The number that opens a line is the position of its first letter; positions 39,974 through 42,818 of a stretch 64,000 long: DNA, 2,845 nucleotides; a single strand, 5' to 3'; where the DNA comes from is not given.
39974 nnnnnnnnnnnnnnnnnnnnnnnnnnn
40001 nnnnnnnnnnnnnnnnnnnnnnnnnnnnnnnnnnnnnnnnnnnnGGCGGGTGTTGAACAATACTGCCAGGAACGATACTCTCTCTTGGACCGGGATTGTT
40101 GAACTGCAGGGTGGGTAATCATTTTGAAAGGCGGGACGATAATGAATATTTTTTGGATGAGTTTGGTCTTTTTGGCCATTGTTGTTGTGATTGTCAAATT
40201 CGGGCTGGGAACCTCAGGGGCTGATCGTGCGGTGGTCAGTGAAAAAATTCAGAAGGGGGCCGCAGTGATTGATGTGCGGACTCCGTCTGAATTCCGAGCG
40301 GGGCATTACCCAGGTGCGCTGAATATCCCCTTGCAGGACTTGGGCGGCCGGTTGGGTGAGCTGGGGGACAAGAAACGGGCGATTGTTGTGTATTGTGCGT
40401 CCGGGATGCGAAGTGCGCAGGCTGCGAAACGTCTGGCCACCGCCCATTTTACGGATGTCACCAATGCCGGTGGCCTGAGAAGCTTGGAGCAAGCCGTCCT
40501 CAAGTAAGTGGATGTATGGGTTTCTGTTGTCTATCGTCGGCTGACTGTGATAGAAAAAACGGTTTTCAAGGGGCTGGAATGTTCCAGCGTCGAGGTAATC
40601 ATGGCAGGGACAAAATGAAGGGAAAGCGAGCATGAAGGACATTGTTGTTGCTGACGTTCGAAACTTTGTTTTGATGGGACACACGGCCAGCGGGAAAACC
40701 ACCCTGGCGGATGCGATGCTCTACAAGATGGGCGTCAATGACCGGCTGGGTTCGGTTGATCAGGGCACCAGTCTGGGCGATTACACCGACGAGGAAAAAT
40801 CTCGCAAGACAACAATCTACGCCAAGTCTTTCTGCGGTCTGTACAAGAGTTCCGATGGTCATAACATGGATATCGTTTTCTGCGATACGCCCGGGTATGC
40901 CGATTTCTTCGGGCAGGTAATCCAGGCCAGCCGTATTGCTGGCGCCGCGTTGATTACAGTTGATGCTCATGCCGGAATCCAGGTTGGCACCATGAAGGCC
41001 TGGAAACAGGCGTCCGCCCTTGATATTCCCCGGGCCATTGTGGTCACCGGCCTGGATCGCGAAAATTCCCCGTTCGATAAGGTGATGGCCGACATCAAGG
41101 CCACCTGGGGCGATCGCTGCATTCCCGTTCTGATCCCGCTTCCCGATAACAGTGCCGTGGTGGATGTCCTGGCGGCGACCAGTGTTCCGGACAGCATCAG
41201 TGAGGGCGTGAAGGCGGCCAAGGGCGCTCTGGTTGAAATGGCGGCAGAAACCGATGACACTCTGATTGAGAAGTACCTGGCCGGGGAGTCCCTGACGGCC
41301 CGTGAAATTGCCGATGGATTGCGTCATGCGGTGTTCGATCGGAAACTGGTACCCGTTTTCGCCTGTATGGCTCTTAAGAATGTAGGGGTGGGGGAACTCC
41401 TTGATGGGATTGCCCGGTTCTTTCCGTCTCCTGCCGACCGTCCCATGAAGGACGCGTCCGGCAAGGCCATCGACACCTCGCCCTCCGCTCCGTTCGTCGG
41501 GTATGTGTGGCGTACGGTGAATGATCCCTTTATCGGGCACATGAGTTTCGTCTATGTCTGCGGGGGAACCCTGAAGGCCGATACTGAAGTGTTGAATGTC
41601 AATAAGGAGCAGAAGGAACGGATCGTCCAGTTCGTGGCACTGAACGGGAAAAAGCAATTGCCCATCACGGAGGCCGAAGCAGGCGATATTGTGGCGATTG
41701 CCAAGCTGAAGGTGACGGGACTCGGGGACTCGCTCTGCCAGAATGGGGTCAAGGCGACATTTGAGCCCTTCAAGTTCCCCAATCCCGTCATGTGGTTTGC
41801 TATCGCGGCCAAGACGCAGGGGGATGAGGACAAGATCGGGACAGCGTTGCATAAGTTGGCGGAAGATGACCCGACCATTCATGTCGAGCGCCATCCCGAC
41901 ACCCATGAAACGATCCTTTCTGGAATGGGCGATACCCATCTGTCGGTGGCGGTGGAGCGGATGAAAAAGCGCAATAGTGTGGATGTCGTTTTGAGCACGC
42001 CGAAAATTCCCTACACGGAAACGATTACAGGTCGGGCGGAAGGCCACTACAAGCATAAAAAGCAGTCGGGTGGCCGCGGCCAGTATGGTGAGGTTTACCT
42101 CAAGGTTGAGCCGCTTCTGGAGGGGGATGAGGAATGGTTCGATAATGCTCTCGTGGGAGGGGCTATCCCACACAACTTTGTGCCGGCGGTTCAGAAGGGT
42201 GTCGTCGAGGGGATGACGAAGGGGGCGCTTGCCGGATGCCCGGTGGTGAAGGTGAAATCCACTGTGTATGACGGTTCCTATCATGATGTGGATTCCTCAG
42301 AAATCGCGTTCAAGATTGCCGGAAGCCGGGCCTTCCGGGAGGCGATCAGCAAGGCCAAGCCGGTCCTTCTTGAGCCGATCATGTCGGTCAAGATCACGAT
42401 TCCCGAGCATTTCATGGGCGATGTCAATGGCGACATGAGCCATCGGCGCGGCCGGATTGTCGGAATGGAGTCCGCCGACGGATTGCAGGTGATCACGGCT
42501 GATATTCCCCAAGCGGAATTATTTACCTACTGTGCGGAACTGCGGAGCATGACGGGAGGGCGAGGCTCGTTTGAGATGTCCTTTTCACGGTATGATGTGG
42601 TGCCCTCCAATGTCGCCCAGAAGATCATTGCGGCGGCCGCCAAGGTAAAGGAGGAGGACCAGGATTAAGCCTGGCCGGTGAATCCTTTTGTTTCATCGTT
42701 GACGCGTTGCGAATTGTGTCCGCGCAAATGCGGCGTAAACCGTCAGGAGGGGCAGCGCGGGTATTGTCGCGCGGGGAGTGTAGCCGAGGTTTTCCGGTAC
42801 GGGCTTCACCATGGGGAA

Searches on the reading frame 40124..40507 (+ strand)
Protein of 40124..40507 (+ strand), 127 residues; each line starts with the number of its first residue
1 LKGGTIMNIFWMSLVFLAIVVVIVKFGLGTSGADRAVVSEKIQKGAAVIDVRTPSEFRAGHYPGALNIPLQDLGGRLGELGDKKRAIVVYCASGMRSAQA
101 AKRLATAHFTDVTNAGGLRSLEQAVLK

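Call 3: search_protein_families(library=pfam, proteins=[window:40124-40507:+], max_evalue=0.01)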
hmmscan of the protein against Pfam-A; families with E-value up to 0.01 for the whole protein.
window:40124-40507:+ (127 aa): 1 family
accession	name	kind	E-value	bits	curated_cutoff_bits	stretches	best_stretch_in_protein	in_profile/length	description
PF00581.25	Rhodanese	-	3.5e-16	60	22.2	1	38-114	5-91/102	Rhodanese-like domain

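Call 5: find_encoding_contigs(protein=window:40124-40507:+, flank=10000, max_places=10)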
Protein window:40124-40507:+ (127 aa): no gene with exactly this product is on record in the collection.

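Call 8: find_encoding_contigs(protein=window:40142-40507:+, flank=10000, max_places=10)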
Protein window:40142-40507:+ (121 aa): no gene with exactly this product is on record in the collection.

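Call 19: search_protein_families(library=ncbifam, proteins=[window:40142-40507:+], max_evalue=0.01)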
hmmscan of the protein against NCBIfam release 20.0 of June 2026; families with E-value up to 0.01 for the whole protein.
window:40142-40507:+ (121 aa): 19 families
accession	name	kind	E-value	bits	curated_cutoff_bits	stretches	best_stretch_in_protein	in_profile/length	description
NF007627.0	PRK10287.1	equivalog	5.7e-15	55.4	102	1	40-117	21-99/104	thiosulfate sulfurtransferase PspE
NF006444.0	PRK08762.1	equivalog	2.5e-14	52.7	449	1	32-114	22-106/387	molybdopterin-synthase adenylyltransferase MoeB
TIGR02981.1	phageshock_pspE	exception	4.3e-13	49.4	126.3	1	40-117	19-97/101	thiosulfate sulfurtransferase PspE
NF045521.1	rhoda_near_glyco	subfamily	2.9e-11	43.3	145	1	36-109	28-101/144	rhodanese homology domain-containing protein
NF008750.0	PRK11784.1-2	equivalog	3.1e-11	43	241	1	35-64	10-40/346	tRNA 2-selenouridine(34) synthase MnmH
NF005902.0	PRK07878.1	equivalog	1.9e-09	36.9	647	1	38-111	302-376/392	adenylyltransferase/sulfurtransferase MoeZ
TIGR03167.1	tRNA_sel_U_synt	equivalog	1.2e-08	34.8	219.75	1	40-64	3-27/311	tRNA 2-selenouridine(34) synthase MnmH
NF008752.0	PRK11784.1-4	equivalog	9.4e-08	31.2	266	1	33-99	12-77/357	tRNA 2-selenouridine(34) synthase MnmH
NF005646.0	PRK07411.1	equivalog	2.5e-07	30.2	633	1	36-118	296-382/390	molybdopterin-synthase adenylyltransferase MoeB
NF001195.0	PRK00162.1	equivalog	3.1e-07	30.6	102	1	35-109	15-89/108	thiosulfate sulfurtransferase GlpE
TIGR04271.1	ThiI_C_thiazole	equivalog_domain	5.6e-06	26.4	70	1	32-106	19-96/101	thiazole biosynthesis protein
TIGR04568.1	arch_SelU_Nterm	equivalog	2.6e-05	24.1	200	0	38-64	102-128/215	selenouridine synthase SelU-like subunit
NF001133.1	PRK00142.1-1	equivalog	4.5e-05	23.1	170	1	38-109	120-196/229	oxygen-dependent tRNA uridine(34) hydroxylase TrhO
NF008751.0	PRK11784.1-3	equivalog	0.00012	21.5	361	1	36-65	14-43/367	tRNA 2-selenouridine(34) synthase MnmH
NF041203.1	rhodanese_LYCAU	equivalog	0.00017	21.3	115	1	39-107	36-107/126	rhodanese-related (seleno)protein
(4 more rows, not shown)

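Call 20: search_protein_families(library=padloc, proteins=[window:40142-40507:+], max_evalue=0.01)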
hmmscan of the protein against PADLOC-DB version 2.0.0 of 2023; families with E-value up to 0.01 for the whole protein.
window:40142-40507:+ (121 aa): 0 families

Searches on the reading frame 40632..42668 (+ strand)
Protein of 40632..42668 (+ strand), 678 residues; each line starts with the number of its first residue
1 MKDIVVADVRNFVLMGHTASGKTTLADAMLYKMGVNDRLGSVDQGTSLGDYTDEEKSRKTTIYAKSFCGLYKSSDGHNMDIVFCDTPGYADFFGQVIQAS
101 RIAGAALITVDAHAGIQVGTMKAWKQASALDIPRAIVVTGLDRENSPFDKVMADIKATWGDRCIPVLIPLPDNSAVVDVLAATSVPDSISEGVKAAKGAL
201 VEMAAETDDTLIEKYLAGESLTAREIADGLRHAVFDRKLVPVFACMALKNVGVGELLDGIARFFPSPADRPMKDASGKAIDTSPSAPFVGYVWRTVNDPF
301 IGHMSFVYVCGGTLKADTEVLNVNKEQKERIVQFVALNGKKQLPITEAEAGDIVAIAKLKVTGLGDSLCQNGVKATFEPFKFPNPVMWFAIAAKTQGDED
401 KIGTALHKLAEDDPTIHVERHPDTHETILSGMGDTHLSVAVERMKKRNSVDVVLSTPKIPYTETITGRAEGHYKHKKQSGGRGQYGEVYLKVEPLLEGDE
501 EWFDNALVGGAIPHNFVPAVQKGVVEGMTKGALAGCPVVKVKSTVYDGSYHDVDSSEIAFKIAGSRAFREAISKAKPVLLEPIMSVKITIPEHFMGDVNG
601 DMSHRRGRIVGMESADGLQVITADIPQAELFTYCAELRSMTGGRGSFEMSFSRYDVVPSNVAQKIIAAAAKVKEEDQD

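Call 3: search_protein_families(library=pfam, proteins=[window:40632-42668:+], max_evalue=0.01)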
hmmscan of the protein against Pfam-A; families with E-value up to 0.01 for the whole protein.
window:40632-42668:+ (678 aa): 7 families
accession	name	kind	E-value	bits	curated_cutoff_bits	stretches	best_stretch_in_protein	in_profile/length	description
PF03764.24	EFG_IV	-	7.3e-39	132.7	24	1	457-576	1-121/121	Elongation factor G, domain IV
PF00009.33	GTP_EFTU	-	7.7e-32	110.8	26.5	1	8-265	2-187/188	Elongation factor Tu GTP binding domain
PF00679.30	EFG_C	-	2.5e-28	98.3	27.9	1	578-664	1-88/89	Elongation factor G C-terminus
PF14492.12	EFG_III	-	3.5e-27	94.7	27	1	382-455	1-74/75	Elongation Factor G, domain III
PF22042.2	EF-G_D2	-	1.5e-14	54.3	27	1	287-370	1-83/84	Elongation factor G domain 2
PF03144.31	GTP_EFTU_D2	-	1.5e-06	28.9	30.3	1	302-369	1-73/73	Elongation factor Tu domain 2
PF13555.12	AAA_29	-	0.0048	17.1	27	0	10-31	22-44/61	P-loop containing region of AAA domain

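Call 10: find_related_loci(query=window:40632-42668:+, collection=genome_contigs, flank=10000)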
Query window:40632-42668:+ (678 aa) in genome_contigs; peptide patterns used: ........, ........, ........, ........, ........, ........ (x = any residue, [..] = any of these).
45 stretches matched a pattern; 23 encode a relative of the query (tblastn E <= 1e-3); 23 distinct loci.
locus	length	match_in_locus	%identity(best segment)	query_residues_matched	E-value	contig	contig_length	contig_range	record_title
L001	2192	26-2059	98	1-678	0e+0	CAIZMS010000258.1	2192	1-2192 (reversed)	uncultured bacterium isolate Loc080925-8m_bin-101 genome assembly, contig: bin-101:258/419, whole genome shotgun sequenc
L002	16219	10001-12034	98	1-678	0e+0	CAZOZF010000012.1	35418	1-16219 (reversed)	MAG TPA_asm: uncultured Verrucomicrobiota bacterium isolate SRP272421_co1_241 genome assembly, contig: NODE_2430_length_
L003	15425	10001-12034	98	1-678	0e+0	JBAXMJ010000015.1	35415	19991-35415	MAG: bacterium isolate ELA450 MAG450_15, whole genome shotgun sequence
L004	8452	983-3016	94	1-678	0e+0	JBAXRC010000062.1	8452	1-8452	MAG: bacterium isolate ELA573 MAG573_62, whole genome shotgun sequence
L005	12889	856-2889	95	1-678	0e+0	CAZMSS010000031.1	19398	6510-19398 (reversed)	MAG TPA_asm: uncultured Verrucomicrobiota bacterium isolate binchicken_co2_359 genome assembly, contig: NODE_1868_length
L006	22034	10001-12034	94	1-678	0e+0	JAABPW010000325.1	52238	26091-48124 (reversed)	MAG: Verrucomicrobia bacterium isolate S02.Bin004 Scaffold_3, whole genome shotgun sequence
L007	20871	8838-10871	89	1-678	0e+0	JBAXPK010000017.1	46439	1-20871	MAG: bacterium isolate ELA529 MAG529_17, whole genome shotgun sequence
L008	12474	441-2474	86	1-678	0e+0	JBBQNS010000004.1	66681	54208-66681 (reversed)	MAG: Kiritimatiellia bacterium isolate Co_metawrap_267 Cmw_267_k141_7808480_length_66681_cov_11.9993, whole genome shotg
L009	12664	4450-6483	98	1-678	0e+0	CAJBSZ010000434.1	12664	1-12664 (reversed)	uncultured bacterium isolate Loc090907-8m_bin-482 genome assembly, contig: bin-482:434/559, whole genome shotgun sequenc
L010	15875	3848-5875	84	1-676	0e+0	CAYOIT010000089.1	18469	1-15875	MAG TPA_asm: uncultured Verrucomicrobiota bacterium isolate SRP272421_co4_179 genome assembly, contig: NODE_7481_length_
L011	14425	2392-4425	84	1-678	0e+0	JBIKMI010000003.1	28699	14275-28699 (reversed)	MAG: Kiritimatiellia bacterium isolate ME2014-08-31_3300042860_group5_bin95 Rohwer_bin2522_scaffold_1094_c1, whole genom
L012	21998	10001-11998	76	1-666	0e+0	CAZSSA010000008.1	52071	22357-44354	MAG TPA_asm: uncultured Verrucomicrobiota bacterium isolate SRP272421_co3_542 genome assembly, contig: NODE_804_length_5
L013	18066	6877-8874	76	1-666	0e+0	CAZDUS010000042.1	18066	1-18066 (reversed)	MAG TPA_asm: uncultured Verrucomicrobiota bacterium isolate SRP272421_co1_512 genome assembly, contig: NODE_8648_length_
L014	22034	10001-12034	74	1-678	0e+0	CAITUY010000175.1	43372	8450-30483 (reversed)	uncultured bacterium isolate AlinenLipids_bin-7679 genome assembly, contig: bin-7679:175/250, whole genome shotgun seque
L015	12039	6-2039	74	1-678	0e+0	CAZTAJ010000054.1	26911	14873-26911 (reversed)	MAG TPA_asm: uncultured Verrucomicrobiota bacterium isolate SRP272421_co4_360 genome assembly, contig: NODE_3857_length_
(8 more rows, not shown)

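Call 17: search_protein_families(library=pfam, proteins=[L003:17-592:+, L003:2268-3686:+, L003:3716-4213:-, L003:4041-4535:-, L003:5160-5723:+, L003:5729-6052:-, L003:6951-9329:+, L009:1010-2398:+, L009:2435-3739:+, L009:82-918:-], max_evalue=0.001)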
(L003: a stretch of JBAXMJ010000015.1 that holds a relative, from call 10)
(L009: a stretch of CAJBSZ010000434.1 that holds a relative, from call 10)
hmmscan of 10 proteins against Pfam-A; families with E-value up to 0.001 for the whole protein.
L003:17-592:+ (191 aa): 0 families

L003:2268-3686:+ (472 aa): 1 family
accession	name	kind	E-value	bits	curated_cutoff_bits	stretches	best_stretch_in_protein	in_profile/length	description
PF03629.24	SASA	-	1e-24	87.9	24.8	1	117-356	3-224/226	Carbohydrate esterase, sialic acid-specific acetylesterase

L003:3716-4213:- (165 aa): 1 family
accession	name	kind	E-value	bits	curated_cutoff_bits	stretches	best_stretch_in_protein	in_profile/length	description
PF01396.24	Zn_ribbon_Top1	-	9.9e-09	35.3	32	1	118-158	3-38/39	Topoisomerase DNA binding C4 zinc finger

L003:4041-4535:- (164 aa): 0 families

L003:5160-5723:+ (187 aa): 2 families
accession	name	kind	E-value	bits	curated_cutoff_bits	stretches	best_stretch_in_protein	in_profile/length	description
PF00583.31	Acetyltransf_1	-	1.5e-05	25.6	20.7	1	44-160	23-116/116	Acetyltransferase (GNAT) family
PF13508.13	Acetyltransf_7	-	3.6e-05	24.5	27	1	105-161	32-83/84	Acetyltransferase (GNAT) domain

L003:5729-6052:- (107 aa): 1 family
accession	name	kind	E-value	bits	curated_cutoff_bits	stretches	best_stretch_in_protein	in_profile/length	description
PF08681.18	TacA1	-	2.1e-19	69.7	21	1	22-101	1-79/80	Antitoxin TacA 1-like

L003:6951-9329:+ (792 aa): 2 families
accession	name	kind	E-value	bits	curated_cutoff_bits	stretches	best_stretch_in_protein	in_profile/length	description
PF14522.11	Cytochrome_C7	-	3.6e-11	43.2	24.8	0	439-527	12-66/67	Cytochrome c7 and related cytochrome c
PF14537.11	Cytochrom_c3_2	-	6.3e-06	27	25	0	517-569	23-66/79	Cytochrome c3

L009:1010-2398:+ (462 aa): 1 family
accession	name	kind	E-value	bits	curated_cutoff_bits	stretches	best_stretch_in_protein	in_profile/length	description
PF07690.21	MFS_1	-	4.6e-21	75.5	33.4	1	39-407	2-337/347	Major Facilitator Superfamily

L009:2435-3739:+ (434 aa): 0 families

L009:82-918:- (278 aa): 2 families
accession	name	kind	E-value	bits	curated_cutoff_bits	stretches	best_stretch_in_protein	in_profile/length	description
PF12833.13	HTH_18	-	9.7e-23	80.7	33.6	1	195-272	1-78/80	Helix-turn-helix domain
PF00165.29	HTH_AraC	-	3e-19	69.1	26.6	2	235-272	2-41/42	Bacterial regulatory helix-turn-helix proteins, AraC family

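Call 18: search_protein_families(library=pfam, proteins=[L002:141-971:-, L002:614-2218:-, L002:2215-3165:-, L002:3170-4357:-, L002:4885-6387:-, L002:6699-7499:-, L002:7348-9540:-, L002:4086-4910:-, L002:5801-6607:+], max_evalue=0.001)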
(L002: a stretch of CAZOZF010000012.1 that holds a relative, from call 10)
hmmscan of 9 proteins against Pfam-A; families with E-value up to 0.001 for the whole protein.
L002:141-971:- (276 aa): 1 family
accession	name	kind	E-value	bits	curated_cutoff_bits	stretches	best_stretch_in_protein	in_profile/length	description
PF04138.20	GtrA_DPMS_TM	-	3.2e-18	66.4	26.1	1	134-272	1-117/117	GtrA/DPMS, transmembrane domain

L002:614-2218:- (534 aa): 0 families

L002:2215-3165:- (316 aa): 3 families
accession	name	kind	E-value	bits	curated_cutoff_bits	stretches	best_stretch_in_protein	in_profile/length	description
PF01370.27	Epimerase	-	1.3e-64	218.4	20.9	1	9-240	1-240/240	NAD dependent epimerase/dehydratase family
PF16363.11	GDP_Man_Dehyd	-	2.3e-15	57.3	27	1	23-300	39-330/332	GDP-mannose 4,6 dehydratase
PF04321.23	RmlD_sub_bind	-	1.3e-07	31.4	27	1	8-67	2-60/287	RmlD substrate binding domain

L002:3170-4357:- (395 aa): 3 families
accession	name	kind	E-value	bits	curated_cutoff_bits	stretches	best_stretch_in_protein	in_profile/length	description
PF01180.27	DHO_dh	-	4.6e-75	253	27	1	96-378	2-291/291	Dihydroorotate dehydrogenase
PF01207.24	Dus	-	2.1e-08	34.1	20.4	0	185-278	53-153/311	Dihydrouridine synthase (Dus)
PF03060.21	NMO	-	7.9e-06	25.9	28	1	304-359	167-224/331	Nitronate monooxygenase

L002:4885-6387:- (500 aa): 5 families
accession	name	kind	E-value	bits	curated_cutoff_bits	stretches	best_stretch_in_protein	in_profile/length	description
PF04101.22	Glyco_tran_28_C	-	1.8e-38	132.6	22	1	323-483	1-160/166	Glycosyltransferase family 28 C-terminal domain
PF03033.26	Glyco_transf_28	-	1.2e-26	93.8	26.2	1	148-283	3-139/139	Glycosyltransferase family 28 N-terminal domain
PF13579.12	Glyco_trans_4_4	-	8.3e-07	29.9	29.7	1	163-278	10-117/158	Glycosyl transferase 4-like domain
PF13439.12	Glyco_transf_4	-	9.9e-06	26.1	28.5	1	164-261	12-102/170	Glycosyltransferase Family 4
PF06722.18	EryCIII-like_C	-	6.7e-05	23.3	31.7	1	398-475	51-124/145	Erythromycin biosynthesis protein CIII-like, C-terminal domain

L002:6699-7499:- (266 aa): 3 families
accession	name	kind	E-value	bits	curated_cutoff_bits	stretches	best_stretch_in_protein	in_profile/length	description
PF00027.35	cNMP_binding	-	3.7e-21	75.3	27.5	1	86-171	2-87/89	Cyclic nucleotide-binding domain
PF13545.12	HTH_Crp_2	-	3.1e-11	43.5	27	1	205-258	5-57/70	Crp-like helix-turn-helix domain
PF00325.26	Crp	-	0.00033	20.8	21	1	222-252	1-31/32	Bacterial regulatory proteins, crp family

L002:7348-9540:- (730 aa): 6 families
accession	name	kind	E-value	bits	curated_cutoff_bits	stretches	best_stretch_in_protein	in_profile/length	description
PF00270.35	DEAD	-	3.3e-26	92.4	26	1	32-193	2-165/167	DEAD/DEAH box helicase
PF00271.37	Helicase_C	-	1.5e-22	80.3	23.5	1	244-341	13-110/110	Helicase conserved C-terminal domain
PF00570.28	HRDC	-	1e-20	73.9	23.8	1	658-724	2-68/68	HRDC domain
PF09382.16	RQC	-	1.5e-19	70.3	23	1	519-619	11-111/114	RQC domain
PF16124.10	RecQ_Zn_bind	-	1.7e-14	54.7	25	1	440-500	2-65/66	RecQ zinc-binding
PF04851.21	ResIII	-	5.7e-06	26.8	22.5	1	31-188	5-162/164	Type III restriction enzyme, res subunit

L002:4086-4910:- (274 aa): 2 families
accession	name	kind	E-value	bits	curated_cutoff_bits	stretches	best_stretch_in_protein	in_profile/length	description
PF10418.14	DHODB_Fe-S_bind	-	8.4e-14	51.5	23.9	1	231-270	2-40/41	Iron-sulfur cluster binding domain of dihydroorotate dehydrogenase B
PF00175.26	NAD_binding_1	-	4.3e-05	24.6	22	1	122-214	1-107/109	Oxidoreductase NAD-binding domain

L002:5801-6607:+ (268 aa): 0 families

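Call 19: search_protein_families(library=ncbifam, proteins=[window:40632-42668:+, L003:3716-4213:-, L003:4041-4535:-], max_evalue=0.01)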
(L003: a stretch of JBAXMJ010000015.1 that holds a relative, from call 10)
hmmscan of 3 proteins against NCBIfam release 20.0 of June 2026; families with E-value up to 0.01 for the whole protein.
window:40632-42668:+ (678 aa): 30 families (the best 25 are shown)
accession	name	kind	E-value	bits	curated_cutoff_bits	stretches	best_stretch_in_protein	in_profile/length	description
NF009381.0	PRK12740.1-5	subfamily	2.4e-245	816.2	583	1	1-674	1-690/692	elongation factor G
NF009891.0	PRK13351.1-1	equivalog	4.4e-187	623.7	597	1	1-669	1-677/681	elongation factor G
TIGR00484.1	EF-G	equivalog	3.3e-176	587.4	659.4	1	5-669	6-689/691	elongation factor G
NF058620.1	EFG2_Bacteroid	exception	2.9e-167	558.2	1000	2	1-500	1-513/717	elongation factor G2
NF009377.1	PRK12740.1-1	equivalog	4.4e-162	541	890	1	7-665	11-698/700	elongation factor G-like protein EF-G2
NF009379.0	PRK12740.1-3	equivalog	1.3e-136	456.9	513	1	8-671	7-672/674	elongation factor G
NF012153.1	tet_protect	equivalog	6.2e-78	262.5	775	1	14-653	5-613/614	tetracycline resistance ribosomal protection protein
TIGR00490.1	aEF-2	equivalog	6e-70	236.2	738.45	3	276-497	277-496/720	elongation factor EF-2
NF000120.3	47473_otr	exception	1.3e-53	182.5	900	1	11-647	4-606/608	tetracycline resistance ribosomal protection protein Otr(A)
NF033148.1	tet_protect_M_W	exception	1.3e-50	172.4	1100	1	11-657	5-613/639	TetM/TetW/TetO/TetS family tetracycline resistance ribosomal protection protein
NF012155.1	tet_protect_M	exception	3.6e-42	144.4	1420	1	11-657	5-613/639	tetracycline resistance ribosomal protection protein Tet(M)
TIGR01394.1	TypA_BipA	equivalog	1.2e-41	142.7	757.3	3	9-153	1-138/594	translational GTPase TypA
NF012154.0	tet_protect_Q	exception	1.2e-39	136.1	1425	1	10-664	4-621/638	tetracycline resistance ribosomal protection protein Tet(Q)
NF009892.0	PRK13351.1-3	equivalog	5.7e-35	120.8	640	1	9-646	3-606/623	elongation factor G-like protein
NF001964.0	PRK00741.1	equivalog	1.7e-33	115.8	473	1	6-461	9-469/529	peptide chain release factor 3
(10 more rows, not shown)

L003:3716-4213:- (165 aa): 2 families
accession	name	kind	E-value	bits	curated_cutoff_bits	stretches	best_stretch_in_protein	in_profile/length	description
TIGR04258.1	4helix_suffix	equivalog_domain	4.6e-15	55.3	40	1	61-107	2-48/49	four helix bundle suffix domain-containing protein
NF004966.0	PRK06319.1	equivalog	0.0057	14.7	868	1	108-153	637-677/862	DNA topoisomerase I/SWI domain fusion protein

L003:4041-4535:- (164 aa): 0 families

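Call 20: search_protein_families(library=padloc, proteins=[L003:3716-4213:-, L003:4041-4535:-, L003:5160-5723:+], max_evalue=0.01)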
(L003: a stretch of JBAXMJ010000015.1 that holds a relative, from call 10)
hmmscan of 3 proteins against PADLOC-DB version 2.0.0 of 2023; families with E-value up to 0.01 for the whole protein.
L003:3716-4213:- (165 aa): 0 families

L003:4041-4535:- (164 aa): 0 families

L003:5160-5723:+ (187 aa): 0 families

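Call 61: search_protein_families(library=ncbifam, proteins=[L009:2435-3739:+, L003:5196-5723:+, L003:5729-6052:-], max_evalue=0.001)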
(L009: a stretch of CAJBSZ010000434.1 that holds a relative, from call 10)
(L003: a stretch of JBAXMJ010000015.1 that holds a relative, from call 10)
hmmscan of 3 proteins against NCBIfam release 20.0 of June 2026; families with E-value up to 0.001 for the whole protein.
L009:2435-3739:+ (434 aa): 0 families

L003:5196-5723:+ (175 aa): 1 family
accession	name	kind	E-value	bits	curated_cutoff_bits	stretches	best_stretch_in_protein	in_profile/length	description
NF000359.1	sat3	exception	0.00074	19.6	360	0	94-158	100-161/180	streptothricin N-acetyltransferase Sat3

L003:5729-6052:- (107 aa): 0 families
